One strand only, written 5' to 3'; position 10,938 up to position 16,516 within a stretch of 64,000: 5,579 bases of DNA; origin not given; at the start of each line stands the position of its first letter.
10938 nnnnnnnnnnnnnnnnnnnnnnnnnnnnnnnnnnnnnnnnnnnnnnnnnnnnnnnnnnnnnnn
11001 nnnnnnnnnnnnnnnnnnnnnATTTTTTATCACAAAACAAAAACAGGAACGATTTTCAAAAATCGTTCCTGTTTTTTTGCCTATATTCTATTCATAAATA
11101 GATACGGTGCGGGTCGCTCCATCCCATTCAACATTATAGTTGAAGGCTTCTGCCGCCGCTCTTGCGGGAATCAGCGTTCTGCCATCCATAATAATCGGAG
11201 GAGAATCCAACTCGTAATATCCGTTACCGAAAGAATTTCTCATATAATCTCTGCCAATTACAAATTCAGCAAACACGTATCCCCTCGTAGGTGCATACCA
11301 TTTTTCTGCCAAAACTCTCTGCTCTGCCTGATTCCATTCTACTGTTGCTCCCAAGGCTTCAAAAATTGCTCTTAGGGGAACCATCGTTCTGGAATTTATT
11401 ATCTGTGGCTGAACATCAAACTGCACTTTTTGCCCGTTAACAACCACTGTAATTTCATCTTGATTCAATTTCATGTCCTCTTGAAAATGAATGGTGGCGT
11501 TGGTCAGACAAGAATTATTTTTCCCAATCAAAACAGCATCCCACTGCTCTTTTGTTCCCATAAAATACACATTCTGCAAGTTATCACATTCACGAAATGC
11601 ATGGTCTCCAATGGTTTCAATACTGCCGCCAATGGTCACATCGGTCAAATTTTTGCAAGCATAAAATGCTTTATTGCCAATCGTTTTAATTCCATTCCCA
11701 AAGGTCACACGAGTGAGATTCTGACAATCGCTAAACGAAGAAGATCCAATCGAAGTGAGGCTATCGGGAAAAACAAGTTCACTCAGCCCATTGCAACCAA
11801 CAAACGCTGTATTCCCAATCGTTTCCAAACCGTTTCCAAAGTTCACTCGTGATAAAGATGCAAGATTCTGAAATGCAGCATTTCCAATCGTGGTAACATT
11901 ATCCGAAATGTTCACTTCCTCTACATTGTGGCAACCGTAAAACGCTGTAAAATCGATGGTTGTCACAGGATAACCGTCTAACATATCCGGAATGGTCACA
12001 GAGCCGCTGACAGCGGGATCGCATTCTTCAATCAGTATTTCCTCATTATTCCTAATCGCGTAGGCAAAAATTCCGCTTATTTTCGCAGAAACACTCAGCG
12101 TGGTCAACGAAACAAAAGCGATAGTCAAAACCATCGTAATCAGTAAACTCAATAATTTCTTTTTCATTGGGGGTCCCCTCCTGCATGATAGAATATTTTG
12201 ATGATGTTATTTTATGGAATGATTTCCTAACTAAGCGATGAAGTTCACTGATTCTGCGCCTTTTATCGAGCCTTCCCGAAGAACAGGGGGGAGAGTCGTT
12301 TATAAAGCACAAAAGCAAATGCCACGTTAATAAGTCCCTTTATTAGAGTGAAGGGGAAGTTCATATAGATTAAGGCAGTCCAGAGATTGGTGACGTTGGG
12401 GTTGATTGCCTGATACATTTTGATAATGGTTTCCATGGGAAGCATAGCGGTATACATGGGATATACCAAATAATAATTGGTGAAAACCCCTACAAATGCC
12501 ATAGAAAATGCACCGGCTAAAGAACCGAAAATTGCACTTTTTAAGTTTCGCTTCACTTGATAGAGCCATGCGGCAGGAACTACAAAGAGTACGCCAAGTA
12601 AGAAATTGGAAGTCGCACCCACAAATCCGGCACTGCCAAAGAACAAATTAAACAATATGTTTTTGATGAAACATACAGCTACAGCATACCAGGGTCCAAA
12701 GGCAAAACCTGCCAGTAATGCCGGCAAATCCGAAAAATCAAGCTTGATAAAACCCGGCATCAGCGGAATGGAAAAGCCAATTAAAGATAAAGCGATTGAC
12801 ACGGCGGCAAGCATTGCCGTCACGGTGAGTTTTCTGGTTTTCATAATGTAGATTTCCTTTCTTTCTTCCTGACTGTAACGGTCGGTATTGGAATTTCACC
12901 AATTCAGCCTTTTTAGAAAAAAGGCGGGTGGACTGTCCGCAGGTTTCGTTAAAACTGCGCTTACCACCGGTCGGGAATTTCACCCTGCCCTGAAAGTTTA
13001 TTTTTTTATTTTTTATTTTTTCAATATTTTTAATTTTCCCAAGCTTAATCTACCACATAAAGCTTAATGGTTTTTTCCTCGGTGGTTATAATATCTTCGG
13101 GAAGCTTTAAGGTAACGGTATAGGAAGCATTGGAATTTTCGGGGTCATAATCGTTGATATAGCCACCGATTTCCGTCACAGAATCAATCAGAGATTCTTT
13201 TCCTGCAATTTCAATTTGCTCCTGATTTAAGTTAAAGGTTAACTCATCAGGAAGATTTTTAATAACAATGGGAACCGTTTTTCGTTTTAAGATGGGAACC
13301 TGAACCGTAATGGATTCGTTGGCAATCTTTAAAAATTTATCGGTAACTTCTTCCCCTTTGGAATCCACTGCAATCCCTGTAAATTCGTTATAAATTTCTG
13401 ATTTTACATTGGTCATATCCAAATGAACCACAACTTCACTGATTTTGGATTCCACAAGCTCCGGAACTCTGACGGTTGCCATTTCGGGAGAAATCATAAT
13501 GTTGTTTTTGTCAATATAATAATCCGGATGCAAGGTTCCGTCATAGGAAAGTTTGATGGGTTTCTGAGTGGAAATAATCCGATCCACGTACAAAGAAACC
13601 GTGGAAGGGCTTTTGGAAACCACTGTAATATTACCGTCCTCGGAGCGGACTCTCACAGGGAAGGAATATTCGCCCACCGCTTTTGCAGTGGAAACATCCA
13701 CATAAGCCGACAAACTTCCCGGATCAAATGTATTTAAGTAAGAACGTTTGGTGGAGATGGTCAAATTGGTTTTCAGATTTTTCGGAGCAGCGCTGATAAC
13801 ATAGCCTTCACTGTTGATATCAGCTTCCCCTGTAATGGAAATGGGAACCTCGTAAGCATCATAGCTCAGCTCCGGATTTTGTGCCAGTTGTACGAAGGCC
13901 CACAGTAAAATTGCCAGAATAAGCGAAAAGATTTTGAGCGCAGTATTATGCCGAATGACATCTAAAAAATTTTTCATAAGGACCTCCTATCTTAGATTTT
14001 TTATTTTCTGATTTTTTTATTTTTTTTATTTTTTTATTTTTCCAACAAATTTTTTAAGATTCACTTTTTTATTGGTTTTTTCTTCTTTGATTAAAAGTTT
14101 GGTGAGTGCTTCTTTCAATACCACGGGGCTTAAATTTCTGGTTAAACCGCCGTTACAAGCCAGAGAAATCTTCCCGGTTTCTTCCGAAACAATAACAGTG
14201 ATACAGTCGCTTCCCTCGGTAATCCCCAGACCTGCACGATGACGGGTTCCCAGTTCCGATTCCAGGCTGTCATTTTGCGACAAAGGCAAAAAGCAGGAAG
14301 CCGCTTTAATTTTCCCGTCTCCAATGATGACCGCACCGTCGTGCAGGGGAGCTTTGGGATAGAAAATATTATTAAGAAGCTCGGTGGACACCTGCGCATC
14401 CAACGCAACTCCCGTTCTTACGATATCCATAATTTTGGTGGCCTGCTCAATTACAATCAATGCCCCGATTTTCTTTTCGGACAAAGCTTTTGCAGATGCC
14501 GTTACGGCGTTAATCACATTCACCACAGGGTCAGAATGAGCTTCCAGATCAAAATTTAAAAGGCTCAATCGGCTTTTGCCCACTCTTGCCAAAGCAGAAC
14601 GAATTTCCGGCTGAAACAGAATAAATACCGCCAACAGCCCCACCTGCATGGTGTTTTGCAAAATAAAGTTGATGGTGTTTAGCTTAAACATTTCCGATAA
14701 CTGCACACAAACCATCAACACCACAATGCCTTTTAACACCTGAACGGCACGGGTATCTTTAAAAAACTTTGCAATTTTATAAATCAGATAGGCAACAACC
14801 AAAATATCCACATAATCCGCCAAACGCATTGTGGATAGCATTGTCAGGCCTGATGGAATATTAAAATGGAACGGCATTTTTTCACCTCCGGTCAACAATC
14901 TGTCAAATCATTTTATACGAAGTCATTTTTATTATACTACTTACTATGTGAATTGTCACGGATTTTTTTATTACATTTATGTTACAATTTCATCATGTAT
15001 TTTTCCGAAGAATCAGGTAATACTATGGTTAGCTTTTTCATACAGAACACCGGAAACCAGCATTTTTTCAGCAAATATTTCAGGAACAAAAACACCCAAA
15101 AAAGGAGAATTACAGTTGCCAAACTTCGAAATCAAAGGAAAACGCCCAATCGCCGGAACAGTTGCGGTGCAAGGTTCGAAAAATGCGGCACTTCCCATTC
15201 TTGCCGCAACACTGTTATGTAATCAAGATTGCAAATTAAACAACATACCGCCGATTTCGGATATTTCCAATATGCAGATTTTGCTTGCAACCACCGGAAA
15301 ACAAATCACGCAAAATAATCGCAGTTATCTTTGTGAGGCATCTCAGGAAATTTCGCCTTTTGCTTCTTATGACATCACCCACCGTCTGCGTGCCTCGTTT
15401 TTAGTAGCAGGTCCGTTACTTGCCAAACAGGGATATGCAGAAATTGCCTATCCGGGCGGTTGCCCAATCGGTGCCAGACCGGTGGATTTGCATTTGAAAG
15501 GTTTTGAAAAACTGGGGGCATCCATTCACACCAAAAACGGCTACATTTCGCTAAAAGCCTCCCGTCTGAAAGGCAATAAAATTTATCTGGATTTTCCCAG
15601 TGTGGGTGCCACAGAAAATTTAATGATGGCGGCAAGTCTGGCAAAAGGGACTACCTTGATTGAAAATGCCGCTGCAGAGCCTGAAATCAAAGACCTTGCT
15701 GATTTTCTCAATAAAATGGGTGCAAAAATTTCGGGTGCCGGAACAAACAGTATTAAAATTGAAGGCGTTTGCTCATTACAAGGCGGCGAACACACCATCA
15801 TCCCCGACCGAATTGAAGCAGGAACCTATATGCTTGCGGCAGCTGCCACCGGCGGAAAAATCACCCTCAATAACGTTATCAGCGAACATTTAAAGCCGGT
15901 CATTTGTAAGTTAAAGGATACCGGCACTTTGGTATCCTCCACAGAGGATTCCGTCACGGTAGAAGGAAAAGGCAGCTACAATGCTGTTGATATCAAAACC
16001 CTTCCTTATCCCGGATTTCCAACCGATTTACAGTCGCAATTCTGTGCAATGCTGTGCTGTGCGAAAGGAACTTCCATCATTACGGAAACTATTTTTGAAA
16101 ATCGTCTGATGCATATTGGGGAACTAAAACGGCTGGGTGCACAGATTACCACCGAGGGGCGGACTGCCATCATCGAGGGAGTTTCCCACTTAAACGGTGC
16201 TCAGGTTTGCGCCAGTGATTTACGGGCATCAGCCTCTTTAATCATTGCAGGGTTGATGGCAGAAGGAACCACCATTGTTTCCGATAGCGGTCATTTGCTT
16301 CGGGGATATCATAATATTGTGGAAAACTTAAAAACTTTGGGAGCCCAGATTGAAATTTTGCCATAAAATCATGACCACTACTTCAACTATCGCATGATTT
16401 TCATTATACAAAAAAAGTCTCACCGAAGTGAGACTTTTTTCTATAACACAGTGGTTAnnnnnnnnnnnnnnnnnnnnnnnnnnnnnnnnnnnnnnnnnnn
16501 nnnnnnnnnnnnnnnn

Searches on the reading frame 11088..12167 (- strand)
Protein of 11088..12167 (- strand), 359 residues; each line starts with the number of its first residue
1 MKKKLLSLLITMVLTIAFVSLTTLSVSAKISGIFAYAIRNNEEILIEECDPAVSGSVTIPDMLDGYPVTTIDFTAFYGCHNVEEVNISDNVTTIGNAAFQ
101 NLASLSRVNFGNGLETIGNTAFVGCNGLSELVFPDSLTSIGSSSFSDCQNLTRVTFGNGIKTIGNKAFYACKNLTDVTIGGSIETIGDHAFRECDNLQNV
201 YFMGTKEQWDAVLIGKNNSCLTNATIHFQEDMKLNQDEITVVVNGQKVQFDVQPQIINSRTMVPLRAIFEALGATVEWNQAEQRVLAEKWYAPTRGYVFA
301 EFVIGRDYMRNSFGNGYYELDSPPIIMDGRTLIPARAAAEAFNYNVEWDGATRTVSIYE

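Call 7: search_protein_families(library=pfam, proteins=[window:11088-12167:-], max_evalue=0.001)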
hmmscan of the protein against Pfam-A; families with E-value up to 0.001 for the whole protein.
window:11088-12167:- (359 aa): 4 families
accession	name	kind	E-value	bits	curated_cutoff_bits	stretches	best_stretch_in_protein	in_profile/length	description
PF13306.12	LRR_5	-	7.8e-63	210.5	27.7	2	69-197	1-126/127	BspA type Leucine rich repeat region (6 copies)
PF07833.16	Cu_amine_oxidN1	-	2.7e-30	104.9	24.2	1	242-357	1-108/108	Copper amine oxidase N-terminal domain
PF13855.12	LRR_8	-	1.2e-12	47.8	27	0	68-107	13-53/61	Leucine rich repeat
PF12799.13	LRR_4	-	3.2e-05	24.5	27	0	81-117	2-39/44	Leucine Rich repeats (2 copies)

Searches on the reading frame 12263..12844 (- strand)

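Call 7: search_protein_families(library=pfam, proteins=[window:12263-12844:-], max_evalue=0.001)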
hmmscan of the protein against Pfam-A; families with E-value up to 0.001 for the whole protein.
window:12263-12844:- (193 aa): 4 families
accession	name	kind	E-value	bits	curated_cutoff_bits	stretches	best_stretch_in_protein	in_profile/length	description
PF12822.12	ECF_trnsprt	-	1e-31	110.7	30.7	1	4-181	1-169/169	ECF transporter, substrate-specific component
PF07155.17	ECF-ribofla_trS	-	4.7e-07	30.4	26.7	1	2-158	3-160/172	ECF-type riboflavin transporter, S component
PF01891.21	CbiM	-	1e-06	29.2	23.1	1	4-182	36-200/205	Cobalt uptake substrate-specific transmembrane region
PF07694.17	5TM-5TMR_LYT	-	0.00021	21.3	24.6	1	3-137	16-151/169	5TMR of 5TMR-LYT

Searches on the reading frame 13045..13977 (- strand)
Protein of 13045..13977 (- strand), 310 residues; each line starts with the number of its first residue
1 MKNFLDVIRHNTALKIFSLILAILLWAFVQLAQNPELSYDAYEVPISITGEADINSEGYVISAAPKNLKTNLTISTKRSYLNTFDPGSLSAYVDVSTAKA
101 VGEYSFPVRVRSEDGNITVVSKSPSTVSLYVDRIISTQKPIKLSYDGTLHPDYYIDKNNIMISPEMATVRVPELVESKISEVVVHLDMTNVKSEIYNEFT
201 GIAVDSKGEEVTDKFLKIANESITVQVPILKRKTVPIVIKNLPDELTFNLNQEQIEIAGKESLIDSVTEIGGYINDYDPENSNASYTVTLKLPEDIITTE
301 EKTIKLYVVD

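Call 7: search_protein_families(library=pfam, proteins=[window:13045-13977:-], max_evalue=0.001)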
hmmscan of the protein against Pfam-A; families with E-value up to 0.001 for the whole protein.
window:13045-13977:- (310 aa): 1 family
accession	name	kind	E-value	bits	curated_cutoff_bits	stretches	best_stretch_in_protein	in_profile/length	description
PF07949.17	YbbR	-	2.9e-12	47.2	22.3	2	52-130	9-80/81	YbbR-like protein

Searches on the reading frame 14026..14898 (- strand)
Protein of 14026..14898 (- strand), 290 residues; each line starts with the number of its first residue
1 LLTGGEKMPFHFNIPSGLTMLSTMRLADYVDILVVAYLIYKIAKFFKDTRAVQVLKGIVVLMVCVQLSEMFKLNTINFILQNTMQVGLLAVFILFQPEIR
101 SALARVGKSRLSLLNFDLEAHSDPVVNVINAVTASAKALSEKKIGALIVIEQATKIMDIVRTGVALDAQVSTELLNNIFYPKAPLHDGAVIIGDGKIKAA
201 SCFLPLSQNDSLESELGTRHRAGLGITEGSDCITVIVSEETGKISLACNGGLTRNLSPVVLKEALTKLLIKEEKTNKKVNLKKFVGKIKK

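Call 7: search_protein_families(library=pfam, proteins=[window:14026-14898:-], max_evalue=0.001)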
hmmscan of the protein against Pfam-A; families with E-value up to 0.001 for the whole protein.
window:14026-14898:- (290 aa): 2 families
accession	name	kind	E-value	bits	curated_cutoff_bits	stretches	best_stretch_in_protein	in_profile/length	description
PF02457.21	DAC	-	2.1e-44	150.4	27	1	135-250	3-117/119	DisA bacterial checkpoint controller nucleotide-binding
PF19293.4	CdaA_N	-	1.1e-13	51.6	23.8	1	21-99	2-81/81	CdaA N-terminal transmembrane domain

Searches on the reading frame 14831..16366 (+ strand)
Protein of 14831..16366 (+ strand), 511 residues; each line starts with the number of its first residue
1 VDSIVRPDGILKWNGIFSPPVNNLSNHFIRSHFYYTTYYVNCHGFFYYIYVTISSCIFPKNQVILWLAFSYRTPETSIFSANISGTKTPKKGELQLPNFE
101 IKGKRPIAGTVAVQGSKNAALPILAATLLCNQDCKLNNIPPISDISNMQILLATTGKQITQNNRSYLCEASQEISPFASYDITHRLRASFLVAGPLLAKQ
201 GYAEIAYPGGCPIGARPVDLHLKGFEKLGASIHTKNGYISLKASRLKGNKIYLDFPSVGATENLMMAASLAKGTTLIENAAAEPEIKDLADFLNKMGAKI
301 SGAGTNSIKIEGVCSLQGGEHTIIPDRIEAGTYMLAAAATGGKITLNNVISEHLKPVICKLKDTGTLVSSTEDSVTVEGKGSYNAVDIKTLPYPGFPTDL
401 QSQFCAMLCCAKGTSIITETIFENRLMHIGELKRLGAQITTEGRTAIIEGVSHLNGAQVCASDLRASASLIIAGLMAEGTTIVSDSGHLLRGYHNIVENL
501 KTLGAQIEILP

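Call 7: search_protein_families(library=pfam, proteins=[window:14831-16366:+], max_evalue=0.001)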
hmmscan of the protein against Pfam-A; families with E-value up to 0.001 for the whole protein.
window:14831-16366:+ (511 aa): 1 family
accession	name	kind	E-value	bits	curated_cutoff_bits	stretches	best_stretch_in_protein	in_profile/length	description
PF00275.25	EPSP_synthase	-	1.5e-100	337.3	22.8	1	102-500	2-417/417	EPSP synthase (3-phosphoshikimate 1-carboxyvinyltransferase)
